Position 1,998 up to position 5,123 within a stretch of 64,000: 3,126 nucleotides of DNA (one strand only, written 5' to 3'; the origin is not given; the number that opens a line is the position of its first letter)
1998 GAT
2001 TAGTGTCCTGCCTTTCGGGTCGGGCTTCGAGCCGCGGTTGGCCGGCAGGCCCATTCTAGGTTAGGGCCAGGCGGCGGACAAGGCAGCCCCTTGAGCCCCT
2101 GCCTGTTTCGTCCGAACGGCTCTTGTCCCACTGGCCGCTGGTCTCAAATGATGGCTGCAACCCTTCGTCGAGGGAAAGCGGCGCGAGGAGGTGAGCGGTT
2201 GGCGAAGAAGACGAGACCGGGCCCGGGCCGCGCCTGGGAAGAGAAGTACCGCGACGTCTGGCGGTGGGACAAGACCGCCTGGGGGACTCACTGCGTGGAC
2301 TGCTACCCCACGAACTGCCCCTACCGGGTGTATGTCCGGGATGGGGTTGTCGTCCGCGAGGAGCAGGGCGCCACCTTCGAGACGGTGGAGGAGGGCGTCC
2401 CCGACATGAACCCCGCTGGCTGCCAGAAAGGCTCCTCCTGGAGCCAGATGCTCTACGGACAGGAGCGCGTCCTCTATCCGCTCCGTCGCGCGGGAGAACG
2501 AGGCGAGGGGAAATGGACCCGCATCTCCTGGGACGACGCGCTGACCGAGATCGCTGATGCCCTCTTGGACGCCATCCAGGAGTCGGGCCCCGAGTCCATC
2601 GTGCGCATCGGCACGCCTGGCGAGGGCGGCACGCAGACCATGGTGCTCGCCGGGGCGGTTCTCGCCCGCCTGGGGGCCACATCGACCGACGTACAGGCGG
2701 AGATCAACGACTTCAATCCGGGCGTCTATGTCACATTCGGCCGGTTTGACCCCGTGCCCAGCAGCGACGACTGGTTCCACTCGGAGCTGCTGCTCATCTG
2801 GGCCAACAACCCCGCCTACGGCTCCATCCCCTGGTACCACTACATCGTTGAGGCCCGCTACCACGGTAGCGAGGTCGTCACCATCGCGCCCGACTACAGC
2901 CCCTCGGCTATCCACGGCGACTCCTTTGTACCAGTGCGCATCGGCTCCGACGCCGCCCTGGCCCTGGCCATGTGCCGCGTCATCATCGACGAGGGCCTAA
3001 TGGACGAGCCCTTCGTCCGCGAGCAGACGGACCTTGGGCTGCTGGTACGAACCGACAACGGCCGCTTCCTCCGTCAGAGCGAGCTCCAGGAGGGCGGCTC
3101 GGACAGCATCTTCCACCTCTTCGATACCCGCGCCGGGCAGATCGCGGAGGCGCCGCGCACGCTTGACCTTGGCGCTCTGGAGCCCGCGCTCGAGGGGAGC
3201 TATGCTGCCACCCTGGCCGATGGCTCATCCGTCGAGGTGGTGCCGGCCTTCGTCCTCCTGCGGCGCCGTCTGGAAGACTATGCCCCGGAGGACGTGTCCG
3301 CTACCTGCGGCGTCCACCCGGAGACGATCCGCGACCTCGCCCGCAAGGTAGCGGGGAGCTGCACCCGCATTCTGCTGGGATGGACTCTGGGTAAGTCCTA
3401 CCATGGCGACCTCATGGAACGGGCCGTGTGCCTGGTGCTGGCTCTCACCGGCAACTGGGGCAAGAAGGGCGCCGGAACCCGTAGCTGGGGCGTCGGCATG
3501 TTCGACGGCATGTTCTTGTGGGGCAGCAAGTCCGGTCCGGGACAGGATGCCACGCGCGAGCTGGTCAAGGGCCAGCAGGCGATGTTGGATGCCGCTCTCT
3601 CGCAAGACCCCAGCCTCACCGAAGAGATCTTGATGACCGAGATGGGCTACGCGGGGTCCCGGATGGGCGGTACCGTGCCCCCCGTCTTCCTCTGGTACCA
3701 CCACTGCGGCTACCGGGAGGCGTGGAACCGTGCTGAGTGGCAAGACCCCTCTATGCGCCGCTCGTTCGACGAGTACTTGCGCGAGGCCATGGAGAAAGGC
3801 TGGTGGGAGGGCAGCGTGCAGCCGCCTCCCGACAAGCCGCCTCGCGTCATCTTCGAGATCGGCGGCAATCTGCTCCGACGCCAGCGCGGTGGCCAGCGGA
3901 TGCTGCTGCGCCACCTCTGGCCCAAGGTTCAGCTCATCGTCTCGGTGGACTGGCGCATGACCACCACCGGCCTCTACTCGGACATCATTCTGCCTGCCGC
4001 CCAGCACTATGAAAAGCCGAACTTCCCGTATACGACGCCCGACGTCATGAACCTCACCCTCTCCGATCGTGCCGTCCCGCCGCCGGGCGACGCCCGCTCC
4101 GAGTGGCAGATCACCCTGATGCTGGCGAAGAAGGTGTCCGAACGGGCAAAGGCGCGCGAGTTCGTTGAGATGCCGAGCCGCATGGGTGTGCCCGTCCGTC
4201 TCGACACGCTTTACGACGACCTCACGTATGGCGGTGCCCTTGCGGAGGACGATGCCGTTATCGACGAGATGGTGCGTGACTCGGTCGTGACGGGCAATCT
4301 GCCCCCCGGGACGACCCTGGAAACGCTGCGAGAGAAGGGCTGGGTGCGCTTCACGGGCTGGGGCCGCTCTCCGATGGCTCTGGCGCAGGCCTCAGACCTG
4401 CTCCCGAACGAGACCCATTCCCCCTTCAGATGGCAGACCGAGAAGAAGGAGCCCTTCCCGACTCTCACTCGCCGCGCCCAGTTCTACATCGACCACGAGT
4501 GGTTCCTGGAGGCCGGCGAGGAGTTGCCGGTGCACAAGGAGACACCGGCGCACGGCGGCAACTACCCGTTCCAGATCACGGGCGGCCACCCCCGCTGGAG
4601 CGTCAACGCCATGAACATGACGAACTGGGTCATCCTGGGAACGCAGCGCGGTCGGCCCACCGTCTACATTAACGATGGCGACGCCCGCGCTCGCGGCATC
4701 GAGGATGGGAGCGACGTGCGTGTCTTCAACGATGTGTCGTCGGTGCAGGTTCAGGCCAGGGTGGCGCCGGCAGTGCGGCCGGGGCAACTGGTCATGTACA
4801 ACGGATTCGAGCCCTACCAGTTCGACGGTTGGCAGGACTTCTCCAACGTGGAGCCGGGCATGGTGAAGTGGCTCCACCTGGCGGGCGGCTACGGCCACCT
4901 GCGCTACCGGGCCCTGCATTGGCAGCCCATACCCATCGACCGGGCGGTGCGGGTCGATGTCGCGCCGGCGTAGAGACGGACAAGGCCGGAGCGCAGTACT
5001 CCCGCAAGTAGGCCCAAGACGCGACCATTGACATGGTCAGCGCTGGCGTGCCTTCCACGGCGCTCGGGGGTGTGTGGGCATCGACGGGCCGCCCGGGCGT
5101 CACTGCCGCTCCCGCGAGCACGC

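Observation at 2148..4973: Orphan, short NarG-like molybdoenzyme with no partner subunits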

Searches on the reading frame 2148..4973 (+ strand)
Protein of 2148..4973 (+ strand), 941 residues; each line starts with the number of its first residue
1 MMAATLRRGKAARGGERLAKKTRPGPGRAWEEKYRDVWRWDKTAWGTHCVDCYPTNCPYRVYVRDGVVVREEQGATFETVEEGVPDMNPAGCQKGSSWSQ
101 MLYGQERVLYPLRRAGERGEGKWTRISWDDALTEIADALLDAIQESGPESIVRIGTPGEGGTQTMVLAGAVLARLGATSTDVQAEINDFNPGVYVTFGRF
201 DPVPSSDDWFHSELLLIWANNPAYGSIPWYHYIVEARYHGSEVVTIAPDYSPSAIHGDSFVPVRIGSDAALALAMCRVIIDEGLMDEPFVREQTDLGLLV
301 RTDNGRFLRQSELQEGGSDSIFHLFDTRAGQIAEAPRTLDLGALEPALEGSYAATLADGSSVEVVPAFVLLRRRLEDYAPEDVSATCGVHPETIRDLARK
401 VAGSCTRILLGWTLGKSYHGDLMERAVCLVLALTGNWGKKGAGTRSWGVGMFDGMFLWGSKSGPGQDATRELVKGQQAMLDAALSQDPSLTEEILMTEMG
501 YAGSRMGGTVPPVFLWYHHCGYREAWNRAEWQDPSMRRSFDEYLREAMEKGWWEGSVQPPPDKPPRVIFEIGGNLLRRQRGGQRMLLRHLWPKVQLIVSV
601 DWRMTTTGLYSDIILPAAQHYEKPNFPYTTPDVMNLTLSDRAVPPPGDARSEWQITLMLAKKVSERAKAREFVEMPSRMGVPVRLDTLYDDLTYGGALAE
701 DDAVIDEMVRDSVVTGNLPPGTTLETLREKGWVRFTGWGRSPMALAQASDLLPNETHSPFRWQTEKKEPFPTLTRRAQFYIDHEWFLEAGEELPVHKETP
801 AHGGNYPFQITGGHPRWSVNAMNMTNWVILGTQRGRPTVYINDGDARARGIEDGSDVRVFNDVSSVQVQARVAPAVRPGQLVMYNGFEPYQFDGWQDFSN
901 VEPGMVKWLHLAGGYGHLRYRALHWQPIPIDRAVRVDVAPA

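Call 5: search_protein_families(library=pfam, proteins=[window:2148-4973:+], max_evalue=0.01)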
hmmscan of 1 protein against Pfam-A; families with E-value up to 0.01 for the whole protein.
window:2148-4973:+ (941 aa): 2 families
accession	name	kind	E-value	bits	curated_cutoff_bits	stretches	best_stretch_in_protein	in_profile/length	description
PF00384.28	Molybdopterin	-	1.1e-35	123.8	24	1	107-661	1-352/353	Molybdopterin oxidoreductase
PF01568.27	Molydop_binding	-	1.1e-15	58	26.8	1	808-888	1-81/110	Molydopterin dinucleotide binding domain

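Call 6: search_protein_families(library=ncbifam, proteins=[window:2148-4973:+], max_evalue=0.01)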
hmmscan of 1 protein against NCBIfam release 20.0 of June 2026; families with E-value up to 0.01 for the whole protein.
window:2148-4973:+ (941 aa): 24 families
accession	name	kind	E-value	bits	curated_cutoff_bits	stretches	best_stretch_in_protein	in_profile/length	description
TIGR03479.1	DMSO_red_II_alp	subfamily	1.6e-272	906.7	984.75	1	26-938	40-912/913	molybdopterin-dependent oxidoreductase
NF042978.1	EthbenzDh_ebdA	equivalog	1.8e-244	813.7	2000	1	23-939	56-975/977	ethylbenzene dehydrogenase subunit alpha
TIGR01580.1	narG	equivalog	1.3e-67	228.3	1084.15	4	117-303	151-343/1235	nitrate reductase subunit alpha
TIGR02166.1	dmsA_ynfE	subfamily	3.6e-61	207.2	777.7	4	40-291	41-296/794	DMSO/selenate family reductase complex A subunit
NF011566.1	PRK14990.1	exception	7.1e-46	156.6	1600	2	41-291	56-316/814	dimethylsulfoxide reductase subunit A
TIGR01591.1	Fdh-alpha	equivalog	3.7e-43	147.6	666.25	3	57-294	10-238/672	formate dehydrogenase subunit alpha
NF041885.1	selenate_YnfE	exception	1.2e-42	145.8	1675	2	40-291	45-303/805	selenate/tellurate reductase subunit YnfE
NF041884.1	selenate_YnfF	exception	1.8e-42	145.3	1650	2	41-291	43-296/798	selenate/tellurate reductase subunit YnfF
NF012032.0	PRK15488.1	equivalog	2e-36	125.3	694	3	85-163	76-154/759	thiosulfate reductase PhsA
TIGR00509.1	bisC_fam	subfamily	1.9e-32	112.4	1017.55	4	553-691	403-532/772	molybdopterin guanine dinucleotide-containing S/N-oxide reductase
NF011682.0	PRK15102.1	equivalog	4.2e-26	91.3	909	3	380-444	333-397/829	trimethylamine-N-oxide reductase TorA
TIGR02164.1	torA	equivalog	2.7e-25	88.7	1465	3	379-444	328-393/824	trimethylamine-N-oxide reductase TorA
NF041513.1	formate_DH_Act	exception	2.8e-23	81.7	1400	1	55-444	52-469/1067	formate dehydrogenase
NF010055.0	PRK13532.1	equivalog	5.9e-21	74.4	904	1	30-445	32-407/830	nitrate reductase catalytic subunit NapA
TIGR01706.1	NAPA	equivalog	1.5e-20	73.1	930.55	1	37-446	39-408/830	periplasmic nitrate reductase subunit alpha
NF047855.1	AssmNtatRedNasC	equivalog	4.1e-20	71.6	1100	2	52-295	20-264/708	assimilatory nitrate reductase catalytic subunit NasC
NF041323.1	Nitr_red_NasA_Halo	equivalog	1.9e-14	53.2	1000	1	88-295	33-237/673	assimilatory nitrate reductase NasA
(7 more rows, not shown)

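Call 7: search_solved_structures(query=window:2148-4973:+, max_evalue=0.001, show_alignments=2)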
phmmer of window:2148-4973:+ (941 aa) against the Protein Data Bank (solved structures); distinct sequences matched with E-value up to 0.001: 52.
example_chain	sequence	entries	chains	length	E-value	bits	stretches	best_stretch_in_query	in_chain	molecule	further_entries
2ivf_A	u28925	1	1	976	8.4e-234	781.8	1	24-939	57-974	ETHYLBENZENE DEHYDROGENASE ALPHA-SUBUNIT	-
4ydd_A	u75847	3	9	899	8e-139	467.4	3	29-331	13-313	DMSO reductase family type II enzyme, molybdopterin subunit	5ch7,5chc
5e7o_A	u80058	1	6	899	1.2e-138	466.8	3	29-331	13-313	DMSO reductase family type II enzyme, molybdopterin subunit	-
1q16_A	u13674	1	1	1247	1.2e-52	182.1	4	117-303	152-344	Respiratory nitrate reductase 1 alpha chain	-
3egw_A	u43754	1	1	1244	1.2e-52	182.1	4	117-303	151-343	Respiratory nitrate reductase 1 alpha chain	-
1r27_A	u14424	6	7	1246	1.3e-52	182.1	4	117-303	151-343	Respiratory nitrate reductase 1 alpha chain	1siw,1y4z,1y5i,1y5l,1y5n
3ir7_A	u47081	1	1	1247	1.9e-52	181.5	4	117-303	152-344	Respiratory nitrate reductase 1 alpha chain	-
3ir6_A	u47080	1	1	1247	2.3e-51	177.9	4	117-303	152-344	Respiratory nitrate reductase 1 alpha chain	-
3ir5_A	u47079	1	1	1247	6.2e-51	176.5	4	117-303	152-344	Respiratory nitrate reductase 1 alpha chain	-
7b04_B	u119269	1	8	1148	1.4e-39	138.9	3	207-306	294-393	Nitrite oxidoreductase subunit A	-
9vap_A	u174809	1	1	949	7.7e-27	96.7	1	88-293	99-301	Formate dehydrogenase molybdopterin-binding subunit FdhA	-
1eu1_A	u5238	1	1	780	1.1e-26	96.2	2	802-887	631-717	DIMETHYL SULFOXIDE REDUCTASE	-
1aa6_A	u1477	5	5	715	6.6e-22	80.4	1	107-295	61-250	FORMATE DEHYDROGENASE H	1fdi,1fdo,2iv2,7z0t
1e18_A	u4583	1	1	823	1.9e-21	78.8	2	566-699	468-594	DMSO REDUCTASE.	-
1e60_A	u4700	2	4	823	2.1e-21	78.7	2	566-698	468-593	Dimethyl sulfoxide/trimethylamine N-oxide reductase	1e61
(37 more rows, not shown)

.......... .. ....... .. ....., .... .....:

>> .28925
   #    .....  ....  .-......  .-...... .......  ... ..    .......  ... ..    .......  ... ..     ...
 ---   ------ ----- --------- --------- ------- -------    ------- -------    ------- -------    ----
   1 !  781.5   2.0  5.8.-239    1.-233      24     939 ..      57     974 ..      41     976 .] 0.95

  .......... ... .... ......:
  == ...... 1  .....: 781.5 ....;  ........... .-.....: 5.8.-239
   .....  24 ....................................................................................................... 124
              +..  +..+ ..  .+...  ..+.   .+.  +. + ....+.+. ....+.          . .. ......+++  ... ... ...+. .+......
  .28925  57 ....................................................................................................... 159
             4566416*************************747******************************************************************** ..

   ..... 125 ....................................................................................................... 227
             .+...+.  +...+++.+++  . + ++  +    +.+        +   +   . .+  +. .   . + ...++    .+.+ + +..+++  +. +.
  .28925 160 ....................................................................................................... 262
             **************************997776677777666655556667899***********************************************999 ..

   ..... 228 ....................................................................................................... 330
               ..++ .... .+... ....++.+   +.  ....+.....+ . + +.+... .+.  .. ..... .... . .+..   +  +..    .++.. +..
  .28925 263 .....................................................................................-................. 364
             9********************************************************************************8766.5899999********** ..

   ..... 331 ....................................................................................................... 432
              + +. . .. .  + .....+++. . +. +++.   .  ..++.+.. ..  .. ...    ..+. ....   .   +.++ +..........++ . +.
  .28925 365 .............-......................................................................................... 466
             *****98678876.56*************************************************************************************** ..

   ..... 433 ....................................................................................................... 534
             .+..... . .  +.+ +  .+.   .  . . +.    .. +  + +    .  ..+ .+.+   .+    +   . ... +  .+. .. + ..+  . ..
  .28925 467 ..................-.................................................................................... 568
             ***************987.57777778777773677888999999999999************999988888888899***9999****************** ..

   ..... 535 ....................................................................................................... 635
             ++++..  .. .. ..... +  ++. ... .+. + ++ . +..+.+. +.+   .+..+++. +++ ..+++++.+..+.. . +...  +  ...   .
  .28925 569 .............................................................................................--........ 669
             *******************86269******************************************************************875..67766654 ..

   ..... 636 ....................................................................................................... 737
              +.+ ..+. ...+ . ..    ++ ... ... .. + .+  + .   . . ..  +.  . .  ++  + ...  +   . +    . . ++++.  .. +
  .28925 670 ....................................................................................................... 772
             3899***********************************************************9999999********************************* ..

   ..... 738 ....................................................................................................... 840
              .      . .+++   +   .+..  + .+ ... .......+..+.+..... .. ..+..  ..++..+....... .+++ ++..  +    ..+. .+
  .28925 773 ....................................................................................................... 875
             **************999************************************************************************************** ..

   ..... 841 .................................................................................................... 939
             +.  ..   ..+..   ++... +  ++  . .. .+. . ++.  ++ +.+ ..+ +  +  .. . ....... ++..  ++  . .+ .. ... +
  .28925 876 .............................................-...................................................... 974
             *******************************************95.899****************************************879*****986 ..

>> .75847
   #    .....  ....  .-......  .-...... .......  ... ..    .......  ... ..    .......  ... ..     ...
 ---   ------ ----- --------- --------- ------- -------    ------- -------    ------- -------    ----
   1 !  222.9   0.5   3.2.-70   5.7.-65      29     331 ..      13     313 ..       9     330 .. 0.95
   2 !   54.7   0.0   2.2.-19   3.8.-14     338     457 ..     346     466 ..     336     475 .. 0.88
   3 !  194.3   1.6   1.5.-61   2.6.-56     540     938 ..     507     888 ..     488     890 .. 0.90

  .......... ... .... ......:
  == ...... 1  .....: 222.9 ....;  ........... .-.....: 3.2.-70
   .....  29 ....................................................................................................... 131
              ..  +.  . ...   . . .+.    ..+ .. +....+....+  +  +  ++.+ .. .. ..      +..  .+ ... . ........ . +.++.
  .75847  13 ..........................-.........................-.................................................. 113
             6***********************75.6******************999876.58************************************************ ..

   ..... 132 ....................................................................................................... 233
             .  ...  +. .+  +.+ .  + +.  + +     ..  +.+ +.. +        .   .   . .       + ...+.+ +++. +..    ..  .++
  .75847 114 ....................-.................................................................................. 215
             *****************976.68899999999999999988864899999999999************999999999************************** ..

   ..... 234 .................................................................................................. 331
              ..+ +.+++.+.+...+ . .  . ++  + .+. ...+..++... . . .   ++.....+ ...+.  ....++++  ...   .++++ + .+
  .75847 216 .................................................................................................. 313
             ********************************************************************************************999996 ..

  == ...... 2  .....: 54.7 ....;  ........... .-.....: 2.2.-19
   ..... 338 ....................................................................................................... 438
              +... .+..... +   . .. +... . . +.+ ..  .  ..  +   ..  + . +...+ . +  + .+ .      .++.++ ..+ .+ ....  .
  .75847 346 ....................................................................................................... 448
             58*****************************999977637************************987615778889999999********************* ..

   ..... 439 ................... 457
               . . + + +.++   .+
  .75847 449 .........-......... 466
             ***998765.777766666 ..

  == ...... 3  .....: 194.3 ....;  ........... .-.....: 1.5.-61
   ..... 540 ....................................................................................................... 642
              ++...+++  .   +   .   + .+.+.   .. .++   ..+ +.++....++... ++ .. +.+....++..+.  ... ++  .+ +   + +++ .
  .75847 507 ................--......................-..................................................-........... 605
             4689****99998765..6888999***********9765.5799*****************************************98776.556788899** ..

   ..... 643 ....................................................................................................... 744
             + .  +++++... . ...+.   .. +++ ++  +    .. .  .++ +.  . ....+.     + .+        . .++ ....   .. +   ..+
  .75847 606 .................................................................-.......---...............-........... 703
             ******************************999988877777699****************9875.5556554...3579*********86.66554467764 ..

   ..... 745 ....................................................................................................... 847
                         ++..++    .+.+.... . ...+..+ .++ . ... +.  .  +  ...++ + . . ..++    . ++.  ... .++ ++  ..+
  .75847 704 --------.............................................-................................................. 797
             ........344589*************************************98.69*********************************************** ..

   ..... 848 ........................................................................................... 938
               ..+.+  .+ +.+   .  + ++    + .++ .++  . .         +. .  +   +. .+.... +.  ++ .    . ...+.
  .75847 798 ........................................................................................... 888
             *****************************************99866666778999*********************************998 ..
